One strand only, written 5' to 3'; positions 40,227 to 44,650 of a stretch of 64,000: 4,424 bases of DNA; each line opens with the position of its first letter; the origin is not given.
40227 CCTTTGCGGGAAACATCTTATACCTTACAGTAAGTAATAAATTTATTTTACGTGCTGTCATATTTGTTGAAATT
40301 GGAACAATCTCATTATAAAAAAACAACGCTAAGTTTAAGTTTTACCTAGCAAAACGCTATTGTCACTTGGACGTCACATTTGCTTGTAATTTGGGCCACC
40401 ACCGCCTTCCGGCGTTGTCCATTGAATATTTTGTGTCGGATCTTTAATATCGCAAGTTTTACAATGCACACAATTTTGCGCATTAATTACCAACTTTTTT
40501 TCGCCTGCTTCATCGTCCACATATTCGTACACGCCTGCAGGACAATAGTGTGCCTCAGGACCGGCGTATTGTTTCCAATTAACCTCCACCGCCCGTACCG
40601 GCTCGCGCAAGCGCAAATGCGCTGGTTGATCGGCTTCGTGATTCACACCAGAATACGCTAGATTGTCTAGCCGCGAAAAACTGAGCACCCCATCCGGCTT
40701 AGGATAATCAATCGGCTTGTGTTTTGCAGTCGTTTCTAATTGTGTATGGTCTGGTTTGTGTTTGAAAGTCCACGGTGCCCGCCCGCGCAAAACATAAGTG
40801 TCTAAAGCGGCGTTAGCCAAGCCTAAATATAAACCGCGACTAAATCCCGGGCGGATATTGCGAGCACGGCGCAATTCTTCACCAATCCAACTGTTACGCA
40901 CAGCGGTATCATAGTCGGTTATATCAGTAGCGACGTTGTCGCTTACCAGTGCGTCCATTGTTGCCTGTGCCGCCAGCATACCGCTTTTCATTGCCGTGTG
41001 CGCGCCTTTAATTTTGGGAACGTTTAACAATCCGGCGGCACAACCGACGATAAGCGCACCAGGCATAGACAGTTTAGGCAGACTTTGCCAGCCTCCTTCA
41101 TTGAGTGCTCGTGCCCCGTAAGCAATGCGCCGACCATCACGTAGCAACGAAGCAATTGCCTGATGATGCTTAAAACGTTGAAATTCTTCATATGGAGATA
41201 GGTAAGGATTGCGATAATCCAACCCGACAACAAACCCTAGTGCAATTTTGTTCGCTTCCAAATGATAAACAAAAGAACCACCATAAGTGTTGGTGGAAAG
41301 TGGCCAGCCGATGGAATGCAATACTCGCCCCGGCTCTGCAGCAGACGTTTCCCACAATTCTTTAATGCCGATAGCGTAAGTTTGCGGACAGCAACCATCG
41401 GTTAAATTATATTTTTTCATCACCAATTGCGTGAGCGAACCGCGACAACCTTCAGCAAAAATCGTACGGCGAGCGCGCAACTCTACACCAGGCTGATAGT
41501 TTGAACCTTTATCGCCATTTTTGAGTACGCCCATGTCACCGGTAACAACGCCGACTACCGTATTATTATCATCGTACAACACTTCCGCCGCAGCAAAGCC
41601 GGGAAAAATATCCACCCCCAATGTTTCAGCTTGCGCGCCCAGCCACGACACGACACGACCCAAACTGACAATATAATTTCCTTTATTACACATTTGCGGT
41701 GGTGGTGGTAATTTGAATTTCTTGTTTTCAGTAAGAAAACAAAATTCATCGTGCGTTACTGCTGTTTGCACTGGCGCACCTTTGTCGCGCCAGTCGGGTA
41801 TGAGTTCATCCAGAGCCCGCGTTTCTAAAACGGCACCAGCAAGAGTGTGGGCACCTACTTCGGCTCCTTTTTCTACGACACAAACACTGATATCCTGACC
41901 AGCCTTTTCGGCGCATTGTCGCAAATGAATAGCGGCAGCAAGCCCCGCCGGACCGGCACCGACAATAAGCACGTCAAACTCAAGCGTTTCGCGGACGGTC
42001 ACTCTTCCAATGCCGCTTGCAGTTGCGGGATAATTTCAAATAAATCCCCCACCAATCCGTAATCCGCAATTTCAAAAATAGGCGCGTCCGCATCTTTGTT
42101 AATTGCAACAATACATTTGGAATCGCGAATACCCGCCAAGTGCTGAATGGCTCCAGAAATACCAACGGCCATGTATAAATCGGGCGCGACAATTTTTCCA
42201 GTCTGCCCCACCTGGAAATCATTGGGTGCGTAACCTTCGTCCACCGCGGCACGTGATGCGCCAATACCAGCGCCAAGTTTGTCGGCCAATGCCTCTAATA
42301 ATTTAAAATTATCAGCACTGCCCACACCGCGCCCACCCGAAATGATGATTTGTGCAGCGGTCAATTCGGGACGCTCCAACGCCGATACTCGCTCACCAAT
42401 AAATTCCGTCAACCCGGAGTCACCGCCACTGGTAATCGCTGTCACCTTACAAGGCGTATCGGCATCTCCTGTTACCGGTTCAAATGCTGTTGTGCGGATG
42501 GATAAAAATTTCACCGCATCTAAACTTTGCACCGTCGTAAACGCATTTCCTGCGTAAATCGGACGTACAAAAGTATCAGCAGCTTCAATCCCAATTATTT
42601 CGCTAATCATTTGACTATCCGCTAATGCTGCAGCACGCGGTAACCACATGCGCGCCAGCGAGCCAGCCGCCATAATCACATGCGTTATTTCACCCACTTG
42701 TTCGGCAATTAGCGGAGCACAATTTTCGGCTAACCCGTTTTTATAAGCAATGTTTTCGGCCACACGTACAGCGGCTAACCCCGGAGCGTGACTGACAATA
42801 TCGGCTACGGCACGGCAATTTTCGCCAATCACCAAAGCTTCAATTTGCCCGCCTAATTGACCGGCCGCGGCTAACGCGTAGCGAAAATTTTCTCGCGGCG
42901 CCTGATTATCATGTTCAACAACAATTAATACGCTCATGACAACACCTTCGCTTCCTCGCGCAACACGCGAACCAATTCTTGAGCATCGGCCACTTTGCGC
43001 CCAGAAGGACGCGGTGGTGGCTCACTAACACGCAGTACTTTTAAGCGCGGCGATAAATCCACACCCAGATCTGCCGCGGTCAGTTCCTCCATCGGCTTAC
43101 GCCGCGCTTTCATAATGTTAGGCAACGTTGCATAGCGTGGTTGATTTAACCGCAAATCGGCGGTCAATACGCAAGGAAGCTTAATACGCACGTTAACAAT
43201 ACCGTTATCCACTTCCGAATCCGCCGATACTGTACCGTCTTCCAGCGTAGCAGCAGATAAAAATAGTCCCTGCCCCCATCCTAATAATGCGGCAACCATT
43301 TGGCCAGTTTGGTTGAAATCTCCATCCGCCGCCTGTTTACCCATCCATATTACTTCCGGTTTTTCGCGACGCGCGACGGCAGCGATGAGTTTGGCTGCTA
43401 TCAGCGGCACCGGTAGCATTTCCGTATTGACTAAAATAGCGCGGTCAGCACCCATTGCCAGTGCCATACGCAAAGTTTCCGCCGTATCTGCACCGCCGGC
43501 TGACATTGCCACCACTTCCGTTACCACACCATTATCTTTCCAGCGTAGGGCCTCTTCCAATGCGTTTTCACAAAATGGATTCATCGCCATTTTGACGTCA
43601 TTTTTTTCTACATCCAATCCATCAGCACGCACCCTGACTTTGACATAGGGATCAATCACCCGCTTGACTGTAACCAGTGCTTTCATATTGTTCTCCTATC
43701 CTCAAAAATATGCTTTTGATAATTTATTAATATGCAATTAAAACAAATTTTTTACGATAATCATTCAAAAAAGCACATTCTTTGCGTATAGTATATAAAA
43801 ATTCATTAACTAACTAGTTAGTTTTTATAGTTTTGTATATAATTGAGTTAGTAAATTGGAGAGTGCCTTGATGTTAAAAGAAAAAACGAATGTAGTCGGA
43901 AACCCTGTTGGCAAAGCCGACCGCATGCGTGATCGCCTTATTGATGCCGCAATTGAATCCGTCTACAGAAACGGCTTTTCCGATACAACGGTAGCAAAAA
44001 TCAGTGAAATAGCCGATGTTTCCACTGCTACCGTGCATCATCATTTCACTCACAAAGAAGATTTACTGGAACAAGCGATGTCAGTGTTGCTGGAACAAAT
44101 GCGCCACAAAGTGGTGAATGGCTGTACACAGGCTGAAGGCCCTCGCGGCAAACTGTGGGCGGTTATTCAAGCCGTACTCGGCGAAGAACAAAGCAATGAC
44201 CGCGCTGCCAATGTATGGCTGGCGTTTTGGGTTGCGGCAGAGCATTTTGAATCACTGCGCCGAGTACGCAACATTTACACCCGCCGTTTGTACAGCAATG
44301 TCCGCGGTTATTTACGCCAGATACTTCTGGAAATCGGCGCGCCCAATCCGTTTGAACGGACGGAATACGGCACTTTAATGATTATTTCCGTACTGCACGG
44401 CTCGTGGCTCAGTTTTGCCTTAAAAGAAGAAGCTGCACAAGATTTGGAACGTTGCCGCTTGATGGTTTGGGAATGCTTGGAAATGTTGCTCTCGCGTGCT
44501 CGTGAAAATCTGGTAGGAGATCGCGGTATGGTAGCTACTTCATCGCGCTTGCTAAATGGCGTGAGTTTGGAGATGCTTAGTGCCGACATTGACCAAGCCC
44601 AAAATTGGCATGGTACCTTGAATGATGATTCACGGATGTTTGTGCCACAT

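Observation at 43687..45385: In-frame fusion of a BetI-like TetR repressor to an MTHFR-fold domain, with a perfect palindromic operator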

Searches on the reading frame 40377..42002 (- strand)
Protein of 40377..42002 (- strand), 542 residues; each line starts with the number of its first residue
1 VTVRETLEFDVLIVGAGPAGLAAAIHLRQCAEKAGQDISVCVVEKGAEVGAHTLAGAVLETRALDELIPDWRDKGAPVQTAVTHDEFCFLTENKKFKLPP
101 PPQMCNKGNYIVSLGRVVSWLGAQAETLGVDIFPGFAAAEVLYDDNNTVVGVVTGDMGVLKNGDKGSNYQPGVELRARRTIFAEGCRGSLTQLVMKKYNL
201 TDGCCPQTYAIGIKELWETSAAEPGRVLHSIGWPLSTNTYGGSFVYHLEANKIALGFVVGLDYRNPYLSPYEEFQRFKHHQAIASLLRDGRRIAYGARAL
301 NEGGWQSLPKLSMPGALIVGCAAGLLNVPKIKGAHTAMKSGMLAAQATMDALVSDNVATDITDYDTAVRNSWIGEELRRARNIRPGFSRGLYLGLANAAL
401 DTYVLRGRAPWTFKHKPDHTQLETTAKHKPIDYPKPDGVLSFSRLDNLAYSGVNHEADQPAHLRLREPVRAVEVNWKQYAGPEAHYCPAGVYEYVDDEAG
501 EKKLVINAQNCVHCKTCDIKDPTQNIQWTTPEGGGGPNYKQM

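Call 3: search_protein_families(library=pfam, proteins=[window:40377-42002:-], max_evalue=0.01)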
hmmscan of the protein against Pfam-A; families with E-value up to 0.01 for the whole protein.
window:40377-42002:- (542 aa): 14 families
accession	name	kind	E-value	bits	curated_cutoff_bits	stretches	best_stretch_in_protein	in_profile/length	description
PF05187.19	Fer4_ETF_QO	-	1.1e-45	154.5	24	1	438-540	1-104/104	Electron transfer flavoprotein-ubiquinone oxidoreductase, 4Fe-4S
PF21162.3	ETFQO_UQ-bd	-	1.2e-38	132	27.7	1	209-300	1-96/96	ETF-QO, ubiquinone-binding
PF00890.30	FAD_binding_2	-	8.1e-09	35.6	20.4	1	10-53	1-38/414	FAD binding domain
PF01946.23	Thi4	-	1.3e-08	34.9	26.2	1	5-56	14-60/235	Thi4 family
PF01266.30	DAO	-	2.2e-07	31.2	27.9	1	10-53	1-38/353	FAD dependent oxidoreductase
PF13450.12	NAD_binding_8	-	3.7e-06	27.6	21.9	1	13-53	1-35/68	NAD(P)-binding Rossmann-like domain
PF07992.20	Pyr_redox_2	-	1.5e-05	25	26.1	1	9-62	1-50/291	Pyridine nucleotide-disulphide oxidoreductase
PF01494.25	FAD_binding_3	-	0.00014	21.6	22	1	9-65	2-51/349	FAD binding domain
PF05834.18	Lycopene_cycl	-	0.00051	19.7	23.4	1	10-49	1-36/380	Lycopene cyclase protein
PF13738.12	Pyr_redox_3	-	0.00058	19.6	30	1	12-49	1-32/305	Pyridine nucleotide-disulphide oxidoreductase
PF12831.13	FAD_oxidored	-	0.0015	18.3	27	1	10-54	1-39/416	FAD dependent oxidoreductase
PF03486.20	HI0933_like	-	0.0036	17.2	50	1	10-51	2-37/244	HI0933-like protein Rossmann domain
PF13454.12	NAD_binding_9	-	0.005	17.3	21.8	1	13-53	2-39/155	FAD-NAD(P)-binding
PF12838.12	Fer4_7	-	0.0063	17.4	27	0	486-517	11-44/52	4Fe-4S dicluster domain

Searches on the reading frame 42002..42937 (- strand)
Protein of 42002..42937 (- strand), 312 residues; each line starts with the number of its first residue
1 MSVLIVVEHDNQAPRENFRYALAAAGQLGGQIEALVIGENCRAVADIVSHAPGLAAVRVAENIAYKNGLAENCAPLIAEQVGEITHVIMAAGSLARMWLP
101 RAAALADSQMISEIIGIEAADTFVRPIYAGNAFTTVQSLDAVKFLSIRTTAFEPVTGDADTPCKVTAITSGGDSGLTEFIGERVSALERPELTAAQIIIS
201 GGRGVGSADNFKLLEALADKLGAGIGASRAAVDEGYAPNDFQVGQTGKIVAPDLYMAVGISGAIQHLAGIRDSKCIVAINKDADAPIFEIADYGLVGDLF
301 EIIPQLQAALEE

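Call 3: search_protein_families(library=pfam, proteins=[window:42002-42937:-], max_evalue=0.01)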
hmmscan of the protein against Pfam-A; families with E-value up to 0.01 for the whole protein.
window:42002-42937:- (312 aa): 2 families
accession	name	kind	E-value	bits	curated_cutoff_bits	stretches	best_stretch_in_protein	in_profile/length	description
PF00766.25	ETF_alpha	-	3.5e-35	120.3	27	1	191-271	1-81/81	Electron transfer flavoprotein FAD-binding domain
PF01012.27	ETF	-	2.3e-28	99.7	26.7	1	3-166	1-174/181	Electron transfer flavoprotein domain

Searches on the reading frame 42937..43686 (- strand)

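Call 3: search_protein_families(library=pfam, proteins=[window:42937-43686:-], max_evalue=0.01)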
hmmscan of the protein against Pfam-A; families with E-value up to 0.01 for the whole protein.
window:42937-43686:- (250 aa): 1 family
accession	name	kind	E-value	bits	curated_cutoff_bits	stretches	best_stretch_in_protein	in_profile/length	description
PF01012.27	ETF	-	4e-36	125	26.7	1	26-206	4-180/181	Electron transfer flavoprotein domain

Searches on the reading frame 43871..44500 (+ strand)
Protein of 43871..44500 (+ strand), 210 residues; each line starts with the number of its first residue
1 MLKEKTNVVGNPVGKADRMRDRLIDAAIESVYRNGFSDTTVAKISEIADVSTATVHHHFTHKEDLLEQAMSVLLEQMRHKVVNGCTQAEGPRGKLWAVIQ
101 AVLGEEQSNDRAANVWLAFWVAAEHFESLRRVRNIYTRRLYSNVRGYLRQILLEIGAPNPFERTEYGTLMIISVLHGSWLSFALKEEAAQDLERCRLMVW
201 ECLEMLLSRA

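Call 60: search_solved_structures(query=window:43871-44500:+, max_evalue=0.001, show_alignments=1)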
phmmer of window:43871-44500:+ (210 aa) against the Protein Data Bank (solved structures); distinct sequences matched with E-value up to 0.001: 81 (the best 60 are shown).
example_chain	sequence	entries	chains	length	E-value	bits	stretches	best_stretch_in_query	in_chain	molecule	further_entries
3e7q_A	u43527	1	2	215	1.1e-13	54.6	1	19-185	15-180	transcriptional regulator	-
2np5_A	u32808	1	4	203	5.9e-09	39.1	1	21-163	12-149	Transcriptional regulator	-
7jnp_A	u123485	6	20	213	4e-07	33.1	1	15-129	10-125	HTH-type transcriptional regulator MtrR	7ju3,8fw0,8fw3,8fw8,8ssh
6of0_A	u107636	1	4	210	5.2e-07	32.8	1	17-129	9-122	HTH-type transcriptional regulator MtrR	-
3vib_A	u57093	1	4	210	9.9e-07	31.9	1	17-129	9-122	MtrR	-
2xdn_A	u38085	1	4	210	3.5e-06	30.1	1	15-81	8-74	HTH-TYPE TRANSCRIPTIONAL REGULATOR TTGR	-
8v90_A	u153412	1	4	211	3.9e-06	29.9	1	15-82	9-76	HTH-type transcriptional regulator TtgR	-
8wp6_A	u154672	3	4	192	4e-06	29.9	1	16-79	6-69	TetR family transcriptional regulator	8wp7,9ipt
3dpj_A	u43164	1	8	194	5.2e-06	29.5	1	18-102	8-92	Transcription regulator, TetR family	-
7k1a_A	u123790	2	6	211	5.3e-06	29.5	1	15-80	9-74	HTH-type transcriptional regulator TtgR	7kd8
2uxh_A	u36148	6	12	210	5.9e-06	29.3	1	15-80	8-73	HTH-TYPE TRANSCRIPTIONAL REGULATOR TTGR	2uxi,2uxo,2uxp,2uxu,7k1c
3crj_A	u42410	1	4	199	6.2e-06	29.3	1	19-123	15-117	Transcription regulator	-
8z0c_A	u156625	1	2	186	8.5e-06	28.8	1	17-79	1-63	TetR family transcriptional regulator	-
3whb_A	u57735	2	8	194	1.1e-05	28.5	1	22-84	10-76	Fatty acid metabolism regulator protein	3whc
1vi0_A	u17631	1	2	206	1.1e-05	28.5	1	22-84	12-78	transcriptional regulator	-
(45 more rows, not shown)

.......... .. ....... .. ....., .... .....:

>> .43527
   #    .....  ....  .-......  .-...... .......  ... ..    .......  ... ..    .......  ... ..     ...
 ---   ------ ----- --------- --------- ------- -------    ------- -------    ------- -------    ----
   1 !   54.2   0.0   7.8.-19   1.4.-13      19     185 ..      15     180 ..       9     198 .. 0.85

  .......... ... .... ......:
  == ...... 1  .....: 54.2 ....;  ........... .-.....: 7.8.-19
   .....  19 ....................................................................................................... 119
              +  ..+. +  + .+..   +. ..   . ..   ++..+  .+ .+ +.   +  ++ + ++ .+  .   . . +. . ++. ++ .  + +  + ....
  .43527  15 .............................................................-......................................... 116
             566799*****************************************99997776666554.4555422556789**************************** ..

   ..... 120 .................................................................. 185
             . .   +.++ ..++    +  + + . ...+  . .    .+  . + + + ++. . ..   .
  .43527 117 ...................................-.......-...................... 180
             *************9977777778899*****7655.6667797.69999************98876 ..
